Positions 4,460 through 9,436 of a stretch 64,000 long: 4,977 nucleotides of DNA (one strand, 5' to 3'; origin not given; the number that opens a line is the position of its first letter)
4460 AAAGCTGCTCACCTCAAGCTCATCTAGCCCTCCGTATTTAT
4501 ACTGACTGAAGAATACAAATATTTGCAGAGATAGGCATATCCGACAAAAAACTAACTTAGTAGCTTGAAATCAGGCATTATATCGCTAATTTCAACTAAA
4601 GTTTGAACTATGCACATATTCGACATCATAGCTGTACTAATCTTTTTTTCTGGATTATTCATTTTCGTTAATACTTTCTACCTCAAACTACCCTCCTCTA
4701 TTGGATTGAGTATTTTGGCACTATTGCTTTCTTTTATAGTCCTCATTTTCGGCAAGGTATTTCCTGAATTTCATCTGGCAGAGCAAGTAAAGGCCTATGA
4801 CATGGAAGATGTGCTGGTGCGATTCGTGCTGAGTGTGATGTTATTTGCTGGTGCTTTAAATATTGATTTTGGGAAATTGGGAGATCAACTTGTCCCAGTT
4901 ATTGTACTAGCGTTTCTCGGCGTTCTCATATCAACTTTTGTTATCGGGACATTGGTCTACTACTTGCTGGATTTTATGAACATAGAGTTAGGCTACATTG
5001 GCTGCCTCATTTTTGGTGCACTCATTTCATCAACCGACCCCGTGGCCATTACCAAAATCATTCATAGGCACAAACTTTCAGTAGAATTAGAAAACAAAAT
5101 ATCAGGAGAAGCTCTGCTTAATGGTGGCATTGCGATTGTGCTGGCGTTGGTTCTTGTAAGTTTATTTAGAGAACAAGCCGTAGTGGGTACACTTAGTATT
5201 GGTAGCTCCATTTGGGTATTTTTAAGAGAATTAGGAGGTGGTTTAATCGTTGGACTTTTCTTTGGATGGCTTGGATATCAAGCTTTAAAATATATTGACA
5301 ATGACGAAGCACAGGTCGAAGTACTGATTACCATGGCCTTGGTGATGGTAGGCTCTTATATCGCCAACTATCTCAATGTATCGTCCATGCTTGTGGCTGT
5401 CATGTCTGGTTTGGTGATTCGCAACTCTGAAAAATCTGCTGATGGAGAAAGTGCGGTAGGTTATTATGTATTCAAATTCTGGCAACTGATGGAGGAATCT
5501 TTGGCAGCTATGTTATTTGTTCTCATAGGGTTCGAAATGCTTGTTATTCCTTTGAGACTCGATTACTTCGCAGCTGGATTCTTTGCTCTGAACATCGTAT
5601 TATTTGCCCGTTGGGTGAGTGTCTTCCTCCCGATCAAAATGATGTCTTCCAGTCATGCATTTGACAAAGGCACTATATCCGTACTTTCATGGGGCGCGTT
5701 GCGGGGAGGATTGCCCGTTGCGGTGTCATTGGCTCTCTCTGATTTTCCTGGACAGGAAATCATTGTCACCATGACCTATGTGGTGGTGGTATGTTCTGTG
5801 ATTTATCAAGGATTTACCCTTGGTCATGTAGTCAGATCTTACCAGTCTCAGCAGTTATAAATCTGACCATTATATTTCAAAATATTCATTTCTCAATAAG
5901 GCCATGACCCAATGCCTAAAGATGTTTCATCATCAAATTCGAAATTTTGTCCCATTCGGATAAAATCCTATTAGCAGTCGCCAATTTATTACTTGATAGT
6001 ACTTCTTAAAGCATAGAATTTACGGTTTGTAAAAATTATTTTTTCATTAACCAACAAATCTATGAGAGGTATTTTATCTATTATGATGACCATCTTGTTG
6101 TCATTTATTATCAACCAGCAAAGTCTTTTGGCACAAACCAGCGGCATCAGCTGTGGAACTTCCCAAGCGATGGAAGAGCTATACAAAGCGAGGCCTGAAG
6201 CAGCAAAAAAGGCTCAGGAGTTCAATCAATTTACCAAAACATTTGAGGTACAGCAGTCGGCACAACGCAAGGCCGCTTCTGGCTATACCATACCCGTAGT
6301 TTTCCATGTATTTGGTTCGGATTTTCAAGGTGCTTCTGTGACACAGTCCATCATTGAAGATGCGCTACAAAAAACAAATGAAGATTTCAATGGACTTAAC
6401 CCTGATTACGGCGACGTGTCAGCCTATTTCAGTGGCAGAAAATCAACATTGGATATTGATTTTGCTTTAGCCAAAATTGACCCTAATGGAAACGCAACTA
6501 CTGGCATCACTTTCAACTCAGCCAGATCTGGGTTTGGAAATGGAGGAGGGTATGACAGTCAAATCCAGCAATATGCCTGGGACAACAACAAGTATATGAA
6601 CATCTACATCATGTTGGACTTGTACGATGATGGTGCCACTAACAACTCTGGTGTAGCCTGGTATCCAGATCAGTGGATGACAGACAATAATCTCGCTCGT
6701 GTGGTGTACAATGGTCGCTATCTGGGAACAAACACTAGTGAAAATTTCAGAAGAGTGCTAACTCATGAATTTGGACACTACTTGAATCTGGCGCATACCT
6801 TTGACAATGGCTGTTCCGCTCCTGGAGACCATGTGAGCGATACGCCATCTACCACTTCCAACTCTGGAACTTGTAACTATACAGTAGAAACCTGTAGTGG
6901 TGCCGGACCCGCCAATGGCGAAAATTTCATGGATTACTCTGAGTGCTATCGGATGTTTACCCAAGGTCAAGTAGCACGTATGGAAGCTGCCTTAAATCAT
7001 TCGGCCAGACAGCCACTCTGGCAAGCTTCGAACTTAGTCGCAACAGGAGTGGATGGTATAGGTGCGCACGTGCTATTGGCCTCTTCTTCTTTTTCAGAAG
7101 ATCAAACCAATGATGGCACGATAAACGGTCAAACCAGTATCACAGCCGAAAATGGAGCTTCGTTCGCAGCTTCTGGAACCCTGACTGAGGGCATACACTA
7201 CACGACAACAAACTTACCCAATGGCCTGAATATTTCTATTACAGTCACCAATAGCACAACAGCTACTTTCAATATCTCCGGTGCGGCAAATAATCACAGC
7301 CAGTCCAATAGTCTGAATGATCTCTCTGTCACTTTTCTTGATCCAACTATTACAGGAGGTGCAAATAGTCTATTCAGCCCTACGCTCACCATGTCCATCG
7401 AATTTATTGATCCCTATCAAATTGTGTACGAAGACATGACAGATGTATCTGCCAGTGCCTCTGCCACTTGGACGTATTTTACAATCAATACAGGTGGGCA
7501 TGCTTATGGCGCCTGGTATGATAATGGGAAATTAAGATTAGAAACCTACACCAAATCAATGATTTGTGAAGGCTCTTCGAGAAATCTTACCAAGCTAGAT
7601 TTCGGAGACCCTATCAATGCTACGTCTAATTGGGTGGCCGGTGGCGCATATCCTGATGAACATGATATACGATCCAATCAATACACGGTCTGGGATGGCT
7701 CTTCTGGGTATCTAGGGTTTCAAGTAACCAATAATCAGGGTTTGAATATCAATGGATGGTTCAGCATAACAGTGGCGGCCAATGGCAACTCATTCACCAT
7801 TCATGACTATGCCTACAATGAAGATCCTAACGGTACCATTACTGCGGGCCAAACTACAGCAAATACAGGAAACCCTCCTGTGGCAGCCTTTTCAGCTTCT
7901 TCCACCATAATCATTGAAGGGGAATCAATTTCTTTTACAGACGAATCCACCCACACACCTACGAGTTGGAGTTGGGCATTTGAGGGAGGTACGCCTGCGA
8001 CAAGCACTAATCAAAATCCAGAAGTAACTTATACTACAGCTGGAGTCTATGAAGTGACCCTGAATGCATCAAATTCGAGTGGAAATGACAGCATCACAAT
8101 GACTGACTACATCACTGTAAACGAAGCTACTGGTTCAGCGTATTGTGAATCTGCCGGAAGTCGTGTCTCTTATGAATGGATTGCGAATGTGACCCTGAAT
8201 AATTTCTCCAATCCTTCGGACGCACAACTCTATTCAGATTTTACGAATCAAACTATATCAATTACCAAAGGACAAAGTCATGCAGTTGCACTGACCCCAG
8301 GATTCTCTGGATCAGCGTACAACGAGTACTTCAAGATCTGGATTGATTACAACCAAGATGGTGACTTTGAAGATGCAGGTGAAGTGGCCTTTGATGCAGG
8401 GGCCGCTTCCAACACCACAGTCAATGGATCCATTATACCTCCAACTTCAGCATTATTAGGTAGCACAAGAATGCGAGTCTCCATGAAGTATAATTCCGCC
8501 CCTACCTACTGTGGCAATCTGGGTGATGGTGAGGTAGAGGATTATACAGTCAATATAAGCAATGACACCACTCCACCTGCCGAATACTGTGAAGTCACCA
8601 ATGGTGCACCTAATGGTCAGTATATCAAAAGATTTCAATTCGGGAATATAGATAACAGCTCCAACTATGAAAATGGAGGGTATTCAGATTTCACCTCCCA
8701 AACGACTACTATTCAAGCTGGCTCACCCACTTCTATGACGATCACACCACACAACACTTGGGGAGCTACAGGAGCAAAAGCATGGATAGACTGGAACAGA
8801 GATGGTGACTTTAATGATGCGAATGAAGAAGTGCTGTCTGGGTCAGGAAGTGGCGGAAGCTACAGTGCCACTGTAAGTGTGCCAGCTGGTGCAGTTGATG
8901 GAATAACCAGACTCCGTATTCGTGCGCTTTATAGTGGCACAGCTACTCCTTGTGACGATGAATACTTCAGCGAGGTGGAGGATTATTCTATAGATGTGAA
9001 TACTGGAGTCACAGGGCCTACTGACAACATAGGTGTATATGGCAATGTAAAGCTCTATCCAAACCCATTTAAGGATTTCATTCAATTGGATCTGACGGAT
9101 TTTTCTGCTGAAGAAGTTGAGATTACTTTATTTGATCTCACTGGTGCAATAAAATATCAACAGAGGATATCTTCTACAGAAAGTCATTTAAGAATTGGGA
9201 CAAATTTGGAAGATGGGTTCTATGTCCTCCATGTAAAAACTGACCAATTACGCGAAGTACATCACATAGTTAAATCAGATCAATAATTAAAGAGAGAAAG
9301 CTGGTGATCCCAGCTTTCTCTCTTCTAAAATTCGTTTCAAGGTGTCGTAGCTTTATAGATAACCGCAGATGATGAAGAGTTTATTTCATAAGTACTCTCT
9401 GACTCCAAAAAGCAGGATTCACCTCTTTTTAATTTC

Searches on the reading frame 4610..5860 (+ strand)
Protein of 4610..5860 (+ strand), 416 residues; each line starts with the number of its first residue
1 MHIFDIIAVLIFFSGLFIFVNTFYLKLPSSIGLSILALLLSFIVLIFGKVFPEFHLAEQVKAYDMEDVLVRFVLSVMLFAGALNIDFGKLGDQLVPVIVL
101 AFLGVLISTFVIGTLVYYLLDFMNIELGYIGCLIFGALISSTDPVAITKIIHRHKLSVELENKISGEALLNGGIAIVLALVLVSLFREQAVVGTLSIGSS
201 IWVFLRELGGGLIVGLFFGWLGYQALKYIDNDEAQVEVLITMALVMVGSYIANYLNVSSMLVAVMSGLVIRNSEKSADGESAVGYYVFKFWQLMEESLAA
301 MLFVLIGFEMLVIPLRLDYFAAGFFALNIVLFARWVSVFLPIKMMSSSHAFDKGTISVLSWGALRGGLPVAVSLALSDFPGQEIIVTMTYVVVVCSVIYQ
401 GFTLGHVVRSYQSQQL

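Call 18: search_protein_families(library=pfam, proteins=[window:4610-5860:+], max_evalue=0.01)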
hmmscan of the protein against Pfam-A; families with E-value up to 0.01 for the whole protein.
window:4610-5860:+ (416 aa): 1 family
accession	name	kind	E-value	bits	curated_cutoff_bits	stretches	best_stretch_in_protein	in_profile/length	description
PF00999.27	Na_H_Exchanger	-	1.2e-49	169.6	26.2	1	11-409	4-374/375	Sodium/hydrogen exchanger, transmembrane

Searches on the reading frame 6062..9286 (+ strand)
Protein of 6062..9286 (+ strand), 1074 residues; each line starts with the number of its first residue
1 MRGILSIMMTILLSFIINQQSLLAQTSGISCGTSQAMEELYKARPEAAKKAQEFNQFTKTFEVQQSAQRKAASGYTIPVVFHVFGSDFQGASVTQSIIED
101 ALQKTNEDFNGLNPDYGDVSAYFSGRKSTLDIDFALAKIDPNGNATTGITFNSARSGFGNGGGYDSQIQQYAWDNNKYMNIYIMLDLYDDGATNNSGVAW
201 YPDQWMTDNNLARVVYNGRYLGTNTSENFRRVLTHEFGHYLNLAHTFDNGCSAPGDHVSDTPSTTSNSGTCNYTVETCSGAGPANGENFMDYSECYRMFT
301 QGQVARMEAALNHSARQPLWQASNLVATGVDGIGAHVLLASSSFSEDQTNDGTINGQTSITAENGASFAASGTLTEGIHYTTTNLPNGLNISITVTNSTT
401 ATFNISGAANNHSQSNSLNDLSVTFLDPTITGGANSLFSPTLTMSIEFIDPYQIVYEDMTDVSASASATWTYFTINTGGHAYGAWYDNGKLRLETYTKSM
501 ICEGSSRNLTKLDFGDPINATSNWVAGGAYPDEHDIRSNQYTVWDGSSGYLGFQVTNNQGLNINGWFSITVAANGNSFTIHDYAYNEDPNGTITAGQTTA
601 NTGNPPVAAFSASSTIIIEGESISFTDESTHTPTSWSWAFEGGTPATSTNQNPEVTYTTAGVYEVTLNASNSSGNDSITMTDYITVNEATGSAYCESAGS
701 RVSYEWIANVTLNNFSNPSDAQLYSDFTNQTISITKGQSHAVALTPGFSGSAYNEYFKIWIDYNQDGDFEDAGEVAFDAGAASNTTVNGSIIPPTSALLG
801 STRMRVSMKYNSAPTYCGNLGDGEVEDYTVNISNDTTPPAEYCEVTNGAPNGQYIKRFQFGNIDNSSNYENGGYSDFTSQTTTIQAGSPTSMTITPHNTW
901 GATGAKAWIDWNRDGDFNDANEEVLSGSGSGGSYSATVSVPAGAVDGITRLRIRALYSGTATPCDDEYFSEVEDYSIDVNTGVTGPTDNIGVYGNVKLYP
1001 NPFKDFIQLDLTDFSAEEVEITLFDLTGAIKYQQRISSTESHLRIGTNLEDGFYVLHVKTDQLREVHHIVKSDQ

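Call 3: search_protein_families(library=pfam, proteins=[window:6062-9286:+], max_evalue=0.01)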
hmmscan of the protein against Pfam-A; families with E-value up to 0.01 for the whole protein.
window:6062-9286:+ (1074 aa): 8 families
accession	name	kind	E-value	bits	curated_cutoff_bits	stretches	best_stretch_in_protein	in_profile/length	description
PF05572.19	Peptidase_M43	-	2.8e-57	193.4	23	1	163-311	2-151/152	Pregnancy-associated plasma protein-A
PF20009.4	GEVED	-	3e-41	140.5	24.4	2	756-831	1-78/78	GEVED domain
PF18911.6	PKD_4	-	8.4e-14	51.8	27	1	605-686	3-85/85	PKD domain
PF00801.26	PKD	-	2.1e-10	40.9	23.5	1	610-678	4-74/80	PKD domain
PF18962.6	Por_Secre_tail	-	8.7e-10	39.2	27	1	998-1067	1-71/75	Secretion system C-terminal sorting domain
PF13688.12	Reprolysin_5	-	2.8e-06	28.1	27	1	158-292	70-186/196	Metallo-peptidase family M12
PF18981.6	InlK_D3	-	0.0001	22.8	25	1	641-682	27-71/75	Internalin K domain (D3/D4)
PF13582.12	Reprolysin_3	-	0.00051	21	22.4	1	129-246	18-123/123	Metallo-peptidase family M12B Reprolysin-like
